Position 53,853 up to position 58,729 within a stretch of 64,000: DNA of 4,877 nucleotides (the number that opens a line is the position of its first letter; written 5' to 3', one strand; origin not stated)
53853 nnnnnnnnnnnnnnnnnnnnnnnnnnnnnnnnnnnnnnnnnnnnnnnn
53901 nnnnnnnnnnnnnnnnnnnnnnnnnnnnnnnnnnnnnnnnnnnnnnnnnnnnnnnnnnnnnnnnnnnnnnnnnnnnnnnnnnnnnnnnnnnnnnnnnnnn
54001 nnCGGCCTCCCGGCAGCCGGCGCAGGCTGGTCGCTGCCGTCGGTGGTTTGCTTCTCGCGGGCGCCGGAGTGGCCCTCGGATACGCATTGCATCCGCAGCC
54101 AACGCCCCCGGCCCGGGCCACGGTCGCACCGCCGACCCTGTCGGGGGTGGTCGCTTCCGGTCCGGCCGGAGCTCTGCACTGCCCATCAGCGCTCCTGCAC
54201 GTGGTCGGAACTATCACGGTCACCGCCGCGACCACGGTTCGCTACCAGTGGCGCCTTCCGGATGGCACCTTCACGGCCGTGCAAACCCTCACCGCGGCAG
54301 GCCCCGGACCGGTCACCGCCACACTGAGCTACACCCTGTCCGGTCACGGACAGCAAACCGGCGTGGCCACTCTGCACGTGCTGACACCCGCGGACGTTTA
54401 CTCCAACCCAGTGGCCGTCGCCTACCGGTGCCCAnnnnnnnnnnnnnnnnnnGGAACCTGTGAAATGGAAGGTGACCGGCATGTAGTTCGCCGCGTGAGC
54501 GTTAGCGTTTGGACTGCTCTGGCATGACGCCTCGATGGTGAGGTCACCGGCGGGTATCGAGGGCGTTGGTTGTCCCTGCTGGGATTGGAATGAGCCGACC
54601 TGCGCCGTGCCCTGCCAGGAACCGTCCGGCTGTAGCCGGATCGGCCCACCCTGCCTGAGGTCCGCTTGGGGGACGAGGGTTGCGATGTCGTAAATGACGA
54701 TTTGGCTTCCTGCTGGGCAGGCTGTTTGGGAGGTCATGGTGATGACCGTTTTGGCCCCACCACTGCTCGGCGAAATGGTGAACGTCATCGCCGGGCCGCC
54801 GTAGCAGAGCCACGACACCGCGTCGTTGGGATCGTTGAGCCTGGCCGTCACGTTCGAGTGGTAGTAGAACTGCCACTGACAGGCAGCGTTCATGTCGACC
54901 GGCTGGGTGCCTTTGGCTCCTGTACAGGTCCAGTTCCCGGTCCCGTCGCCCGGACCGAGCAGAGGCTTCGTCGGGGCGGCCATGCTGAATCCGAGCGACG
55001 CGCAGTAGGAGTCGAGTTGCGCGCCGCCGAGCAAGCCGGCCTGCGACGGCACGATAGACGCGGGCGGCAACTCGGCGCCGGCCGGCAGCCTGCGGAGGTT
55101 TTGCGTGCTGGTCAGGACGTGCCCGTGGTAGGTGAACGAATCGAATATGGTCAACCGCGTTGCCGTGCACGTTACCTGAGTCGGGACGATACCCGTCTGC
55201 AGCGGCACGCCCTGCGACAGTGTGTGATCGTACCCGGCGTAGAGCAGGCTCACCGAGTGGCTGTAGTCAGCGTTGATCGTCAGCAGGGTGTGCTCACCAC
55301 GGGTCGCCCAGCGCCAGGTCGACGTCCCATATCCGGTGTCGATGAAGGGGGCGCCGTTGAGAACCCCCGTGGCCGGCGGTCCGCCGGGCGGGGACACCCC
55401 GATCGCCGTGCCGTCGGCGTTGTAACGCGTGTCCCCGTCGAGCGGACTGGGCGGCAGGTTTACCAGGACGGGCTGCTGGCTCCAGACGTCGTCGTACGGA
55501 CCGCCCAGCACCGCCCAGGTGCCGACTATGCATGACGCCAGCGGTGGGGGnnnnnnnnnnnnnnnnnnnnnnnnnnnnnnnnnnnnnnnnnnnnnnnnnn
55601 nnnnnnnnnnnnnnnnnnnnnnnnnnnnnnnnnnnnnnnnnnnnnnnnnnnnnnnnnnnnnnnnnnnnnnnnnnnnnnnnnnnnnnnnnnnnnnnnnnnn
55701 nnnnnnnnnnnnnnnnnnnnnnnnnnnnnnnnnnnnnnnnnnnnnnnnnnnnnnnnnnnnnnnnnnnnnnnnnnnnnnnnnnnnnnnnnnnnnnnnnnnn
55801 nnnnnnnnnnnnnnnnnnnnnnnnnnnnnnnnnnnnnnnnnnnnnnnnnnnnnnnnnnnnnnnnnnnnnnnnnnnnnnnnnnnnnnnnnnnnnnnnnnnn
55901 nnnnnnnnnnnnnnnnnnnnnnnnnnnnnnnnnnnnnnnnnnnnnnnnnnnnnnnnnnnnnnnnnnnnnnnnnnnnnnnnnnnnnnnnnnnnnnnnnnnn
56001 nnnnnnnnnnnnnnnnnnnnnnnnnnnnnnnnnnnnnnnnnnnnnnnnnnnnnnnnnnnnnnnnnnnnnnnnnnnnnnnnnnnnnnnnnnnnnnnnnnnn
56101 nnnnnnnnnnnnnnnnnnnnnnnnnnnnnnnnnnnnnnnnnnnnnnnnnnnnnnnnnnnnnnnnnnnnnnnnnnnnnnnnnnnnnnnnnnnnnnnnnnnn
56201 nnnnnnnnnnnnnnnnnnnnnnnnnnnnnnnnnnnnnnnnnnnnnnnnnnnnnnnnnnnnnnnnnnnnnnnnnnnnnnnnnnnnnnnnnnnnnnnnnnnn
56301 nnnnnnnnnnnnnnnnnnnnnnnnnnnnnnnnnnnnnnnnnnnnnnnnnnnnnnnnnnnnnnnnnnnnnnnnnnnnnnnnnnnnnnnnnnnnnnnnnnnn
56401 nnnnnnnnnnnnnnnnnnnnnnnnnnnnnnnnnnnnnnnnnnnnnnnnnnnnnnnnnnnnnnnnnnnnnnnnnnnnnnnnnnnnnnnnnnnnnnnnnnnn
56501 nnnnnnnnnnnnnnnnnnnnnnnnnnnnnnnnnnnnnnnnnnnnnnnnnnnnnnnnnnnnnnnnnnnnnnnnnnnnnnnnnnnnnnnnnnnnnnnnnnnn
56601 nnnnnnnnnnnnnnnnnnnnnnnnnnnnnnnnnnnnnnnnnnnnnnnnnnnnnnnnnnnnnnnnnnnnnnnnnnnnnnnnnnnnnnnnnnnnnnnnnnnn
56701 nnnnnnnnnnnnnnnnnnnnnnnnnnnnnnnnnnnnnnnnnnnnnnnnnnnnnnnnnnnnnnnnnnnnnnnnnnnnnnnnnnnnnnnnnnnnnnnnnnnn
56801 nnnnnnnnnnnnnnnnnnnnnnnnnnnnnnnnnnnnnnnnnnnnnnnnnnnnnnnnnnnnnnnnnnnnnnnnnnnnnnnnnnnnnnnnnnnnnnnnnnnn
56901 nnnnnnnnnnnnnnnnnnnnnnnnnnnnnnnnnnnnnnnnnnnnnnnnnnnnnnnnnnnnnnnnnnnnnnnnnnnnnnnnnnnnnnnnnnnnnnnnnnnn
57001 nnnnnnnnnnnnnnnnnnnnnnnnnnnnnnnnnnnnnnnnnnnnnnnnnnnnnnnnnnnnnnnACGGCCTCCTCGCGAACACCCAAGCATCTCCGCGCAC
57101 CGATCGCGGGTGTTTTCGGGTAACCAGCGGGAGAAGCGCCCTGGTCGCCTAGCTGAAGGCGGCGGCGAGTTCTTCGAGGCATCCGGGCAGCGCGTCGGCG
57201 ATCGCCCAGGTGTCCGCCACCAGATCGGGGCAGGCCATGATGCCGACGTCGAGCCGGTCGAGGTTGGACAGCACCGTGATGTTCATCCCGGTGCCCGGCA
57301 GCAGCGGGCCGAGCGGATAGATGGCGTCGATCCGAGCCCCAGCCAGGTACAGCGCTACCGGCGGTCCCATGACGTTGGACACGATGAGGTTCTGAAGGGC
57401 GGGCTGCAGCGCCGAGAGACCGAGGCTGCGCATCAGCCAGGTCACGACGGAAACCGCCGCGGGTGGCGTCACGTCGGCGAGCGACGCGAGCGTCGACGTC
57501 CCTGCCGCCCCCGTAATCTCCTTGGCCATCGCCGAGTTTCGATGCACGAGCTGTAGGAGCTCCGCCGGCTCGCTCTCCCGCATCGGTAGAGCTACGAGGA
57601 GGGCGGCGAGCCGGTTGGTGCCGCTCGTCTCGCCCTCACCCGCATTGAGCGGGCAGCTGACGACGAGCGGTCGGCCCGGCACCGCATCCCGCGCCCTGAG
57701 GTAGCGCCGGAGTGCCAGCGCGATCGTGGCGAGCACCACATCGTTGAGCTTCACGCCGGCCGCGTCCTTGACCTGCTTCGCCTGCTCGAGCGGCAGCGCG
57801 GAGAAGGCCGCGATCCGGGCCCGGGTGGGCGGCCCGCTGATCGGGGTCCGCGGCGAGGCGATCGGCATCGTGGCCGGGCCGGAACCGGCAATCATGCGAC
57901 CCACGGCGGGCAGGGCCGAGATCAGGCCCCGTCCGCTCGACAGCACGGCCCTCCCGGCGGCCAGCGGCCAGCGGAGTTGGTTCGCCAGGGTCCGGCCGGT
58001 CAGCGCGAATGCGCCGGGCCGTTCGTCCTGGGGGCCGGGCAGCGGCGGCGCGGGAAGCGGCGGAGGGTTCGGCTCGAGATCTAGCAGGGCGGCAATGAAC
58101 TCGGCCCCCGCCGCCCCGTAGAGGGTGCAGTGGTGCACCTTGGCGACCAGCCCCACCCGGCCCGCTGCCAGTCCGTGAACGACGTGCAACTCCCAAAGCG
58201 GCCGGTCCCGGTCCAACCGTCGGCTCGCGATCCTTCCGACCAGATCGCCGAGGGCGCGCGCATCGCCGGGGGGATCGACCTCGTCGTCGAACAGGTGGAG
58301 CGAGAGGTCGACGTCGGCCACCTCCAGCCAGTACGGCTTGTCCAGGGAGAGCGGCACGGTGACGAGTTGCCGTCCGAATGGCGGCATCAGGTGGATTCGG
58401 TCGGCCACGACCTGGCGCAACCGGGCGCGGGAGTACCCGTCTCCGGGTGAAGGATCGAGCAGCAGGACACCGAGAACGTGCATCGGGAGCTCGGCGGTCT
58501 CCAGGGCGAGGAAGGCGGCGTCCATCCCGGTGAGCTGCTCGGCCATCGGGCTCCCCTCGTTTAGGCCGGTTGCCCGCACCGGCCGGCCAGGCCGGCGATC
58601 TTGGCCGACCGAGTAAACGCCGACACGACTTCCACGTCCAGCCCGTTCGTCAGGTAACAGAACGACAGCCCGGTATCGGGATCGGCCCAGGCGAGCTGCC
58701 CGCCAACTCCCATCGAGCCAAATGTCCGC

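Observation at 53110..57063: FHA protein, Thr-repeat membrane protein and receptor-like Ser/Thr kinase divergent from the eccC operon: candidate phospho-threonine regulatory module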

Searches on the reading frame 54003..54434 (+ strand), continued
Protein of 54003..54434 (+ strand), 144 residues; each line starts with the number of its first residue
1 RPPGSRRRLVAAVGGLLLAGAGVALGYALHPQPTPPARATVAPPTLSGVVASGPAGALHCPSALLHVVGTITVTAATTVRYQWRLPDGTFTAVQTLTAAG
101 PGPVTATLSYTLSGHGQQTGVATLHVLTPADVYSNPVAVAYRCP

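Call 93: search_protein_families(library=pfam, proteins=[L091:3-1778:+, L093:8131-8397:+, L093:7431-7973:+, L092:8506-9996:+, L092:10585-11094:-, L087:3638-4081:-], max_evalue=0.01)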
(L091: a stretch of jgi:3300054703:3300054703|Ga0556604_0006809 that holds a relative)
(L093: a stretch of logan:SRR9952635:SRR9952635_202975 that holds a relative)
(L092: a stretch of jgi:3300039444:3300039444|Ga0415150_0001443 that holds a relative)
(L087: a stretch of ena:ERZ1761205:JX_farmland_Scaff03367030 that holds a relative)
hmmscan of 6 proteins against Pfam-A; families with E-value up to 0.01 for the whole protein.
L091:3-1778:+ (591 aa): 0 families

L093:8131-8397:+ (89 aa): 0 families

L093:7431-7973:+ (180 aa): 2 families
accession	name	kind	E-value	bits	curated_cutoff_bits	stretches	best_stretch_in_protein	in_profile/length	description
PF00498.31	FHA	-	3.4e-16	59.9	20.7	1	29-102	3-67/67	FHA domain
PF16697.10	Yop-YscD_cpl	-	3.2e-08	34.2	33.2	1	38-107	23-89/94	Inner membrane component of T3SS, cytoplasmic domain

L092:8506-9996:+ (496 aa): 6 families
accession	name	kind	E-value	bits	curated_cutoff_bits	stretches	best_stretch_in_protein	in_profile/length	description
PF00012.26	HSP70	-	4.5e-33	114.8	20.6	1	109-379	104-370/599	Hsp70 protein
PF00498.31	FHA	-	9.7e-13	48.8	20.7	1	412-485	3-67/67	FHA domain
PF06723.19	MreB_Mbl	-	2.5e-06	27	27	0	118-240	73-187/327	MreB/Mbl protein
PF16697.10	Yop-YscD_cpl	-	0.00011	22.9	33.2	1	434-488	34-87/94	Inner membrane component of T3SS, cytoplasmic domain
PF02782.22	FGGY_C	-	0.0011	19.2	27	1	326-379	139-192/198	FGGY family of carbohydrate kinases, C-terminal domain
PF01869.26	BcrAD_BadFG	-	0.0038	17.2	31.5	0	292-378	179-268/271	BadF/BadG/BcrA/BcrD ATPase family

L092:10585-11094:- (169 aa): 0 families

L087:3638-4081:- (147 aa): 1 family
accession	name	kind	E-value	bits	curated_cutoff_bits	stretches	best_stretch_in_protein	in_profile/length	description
PF01451.26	LMWPc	-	4e-16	60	23.2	1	7-128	1-144/144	Low molecular weight phosphotyrosine protein phosphatase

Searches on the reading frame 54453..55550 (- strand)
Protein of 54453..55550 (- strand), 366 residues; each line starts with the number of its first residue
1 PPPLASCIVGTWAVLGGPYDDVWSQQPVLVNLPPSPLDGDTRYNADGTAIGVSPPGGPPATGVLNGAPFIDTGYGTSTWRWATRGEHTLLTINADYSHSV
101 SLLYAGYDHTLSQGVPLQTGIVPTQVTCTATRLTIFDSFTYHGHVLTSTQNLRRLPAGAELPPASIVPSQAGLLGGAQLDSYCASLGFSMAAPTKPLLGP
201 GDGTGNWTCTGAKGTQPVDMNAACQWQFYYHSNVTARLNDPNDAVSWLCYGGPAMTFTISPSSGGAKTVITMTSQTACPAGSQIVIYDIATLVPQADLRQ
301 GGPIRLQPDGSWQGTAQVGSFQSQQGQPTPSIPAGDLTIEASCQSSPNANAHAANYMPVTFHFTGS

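Call 20: find_homologous_proteins(query=window:54453-55550:-, max_evalue=0.001)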
Query window:54453-55550:-: 4216 candidates shared short words with the query, none scored E <= 0.001.
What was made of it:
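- Tried and rejected: The search with the kinase ectodomain found nothing (call 20).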

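Call 94: predict_structure(protein=window:54453-55550:-)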
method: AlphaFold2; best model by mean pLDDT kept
length: 366 residues; sequences in the alignment: 1
mean_pLDDT: 33.3   pTM: 0.23
mean pLDDT of the five models: 33.3, 29.9, 29.2, 27.9, 27.6
residues with pLDDT >= 90: 0; 70-90: 0; 50-70: 1; < 50: 365
segments of 3 or more residues with pLDDT < 50: 1-308, 310-366
pLDDT, mean of each block of 10 residues (from residue 1): 26 28 27 32 36 32 28 34 34 34 30 26 26 30 26 26 25 38 45 39 41 36 24 27 31 37 37 39 39 34 46 43 36 35 34 35 36
secondary structure, 60 per line:
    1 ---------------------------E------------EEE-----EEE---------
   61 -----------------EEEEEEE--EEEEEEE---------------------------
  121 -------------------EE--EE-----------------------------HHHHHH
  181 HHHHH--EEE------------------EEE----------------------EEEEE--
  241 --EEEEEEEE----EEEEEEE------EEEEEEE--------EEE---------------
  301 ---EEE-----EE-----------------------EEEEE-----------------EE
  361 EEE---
elements in order: E41-43 E49-51 E78-84 E87-93 H175-185 E188-190 E209-211 E234-238 E243-250 E255-261 E268-274 E283-285 E304-306 E337-341 E359-363
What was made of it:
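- Tried and rejected: The single-sequence model had pLDDT 33 and was unusable (call 94).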

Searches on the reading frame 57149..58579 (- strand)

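Call 9: search_protein_families(library=pfam, proteins=[window:57149-58579:-], max_evalue=0.01)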
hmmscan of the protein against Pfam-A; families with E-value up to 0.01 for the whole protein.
window:57149-58579:- (476 aa): 2 families
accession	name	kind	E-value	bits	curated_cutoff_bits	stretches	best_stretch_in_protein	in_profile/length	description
PF03007.21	WS_DGAT_cat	-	9.5e-60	203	23.6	1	16-282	1-263/263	Wax ester synthase/diacylglycerol acyltransferase catalytic domain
PF06974.18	WS_DGAT_C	-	2.5e-27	96.2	20.7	1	322-471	3-144/145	WS/DGAT C-terminal domain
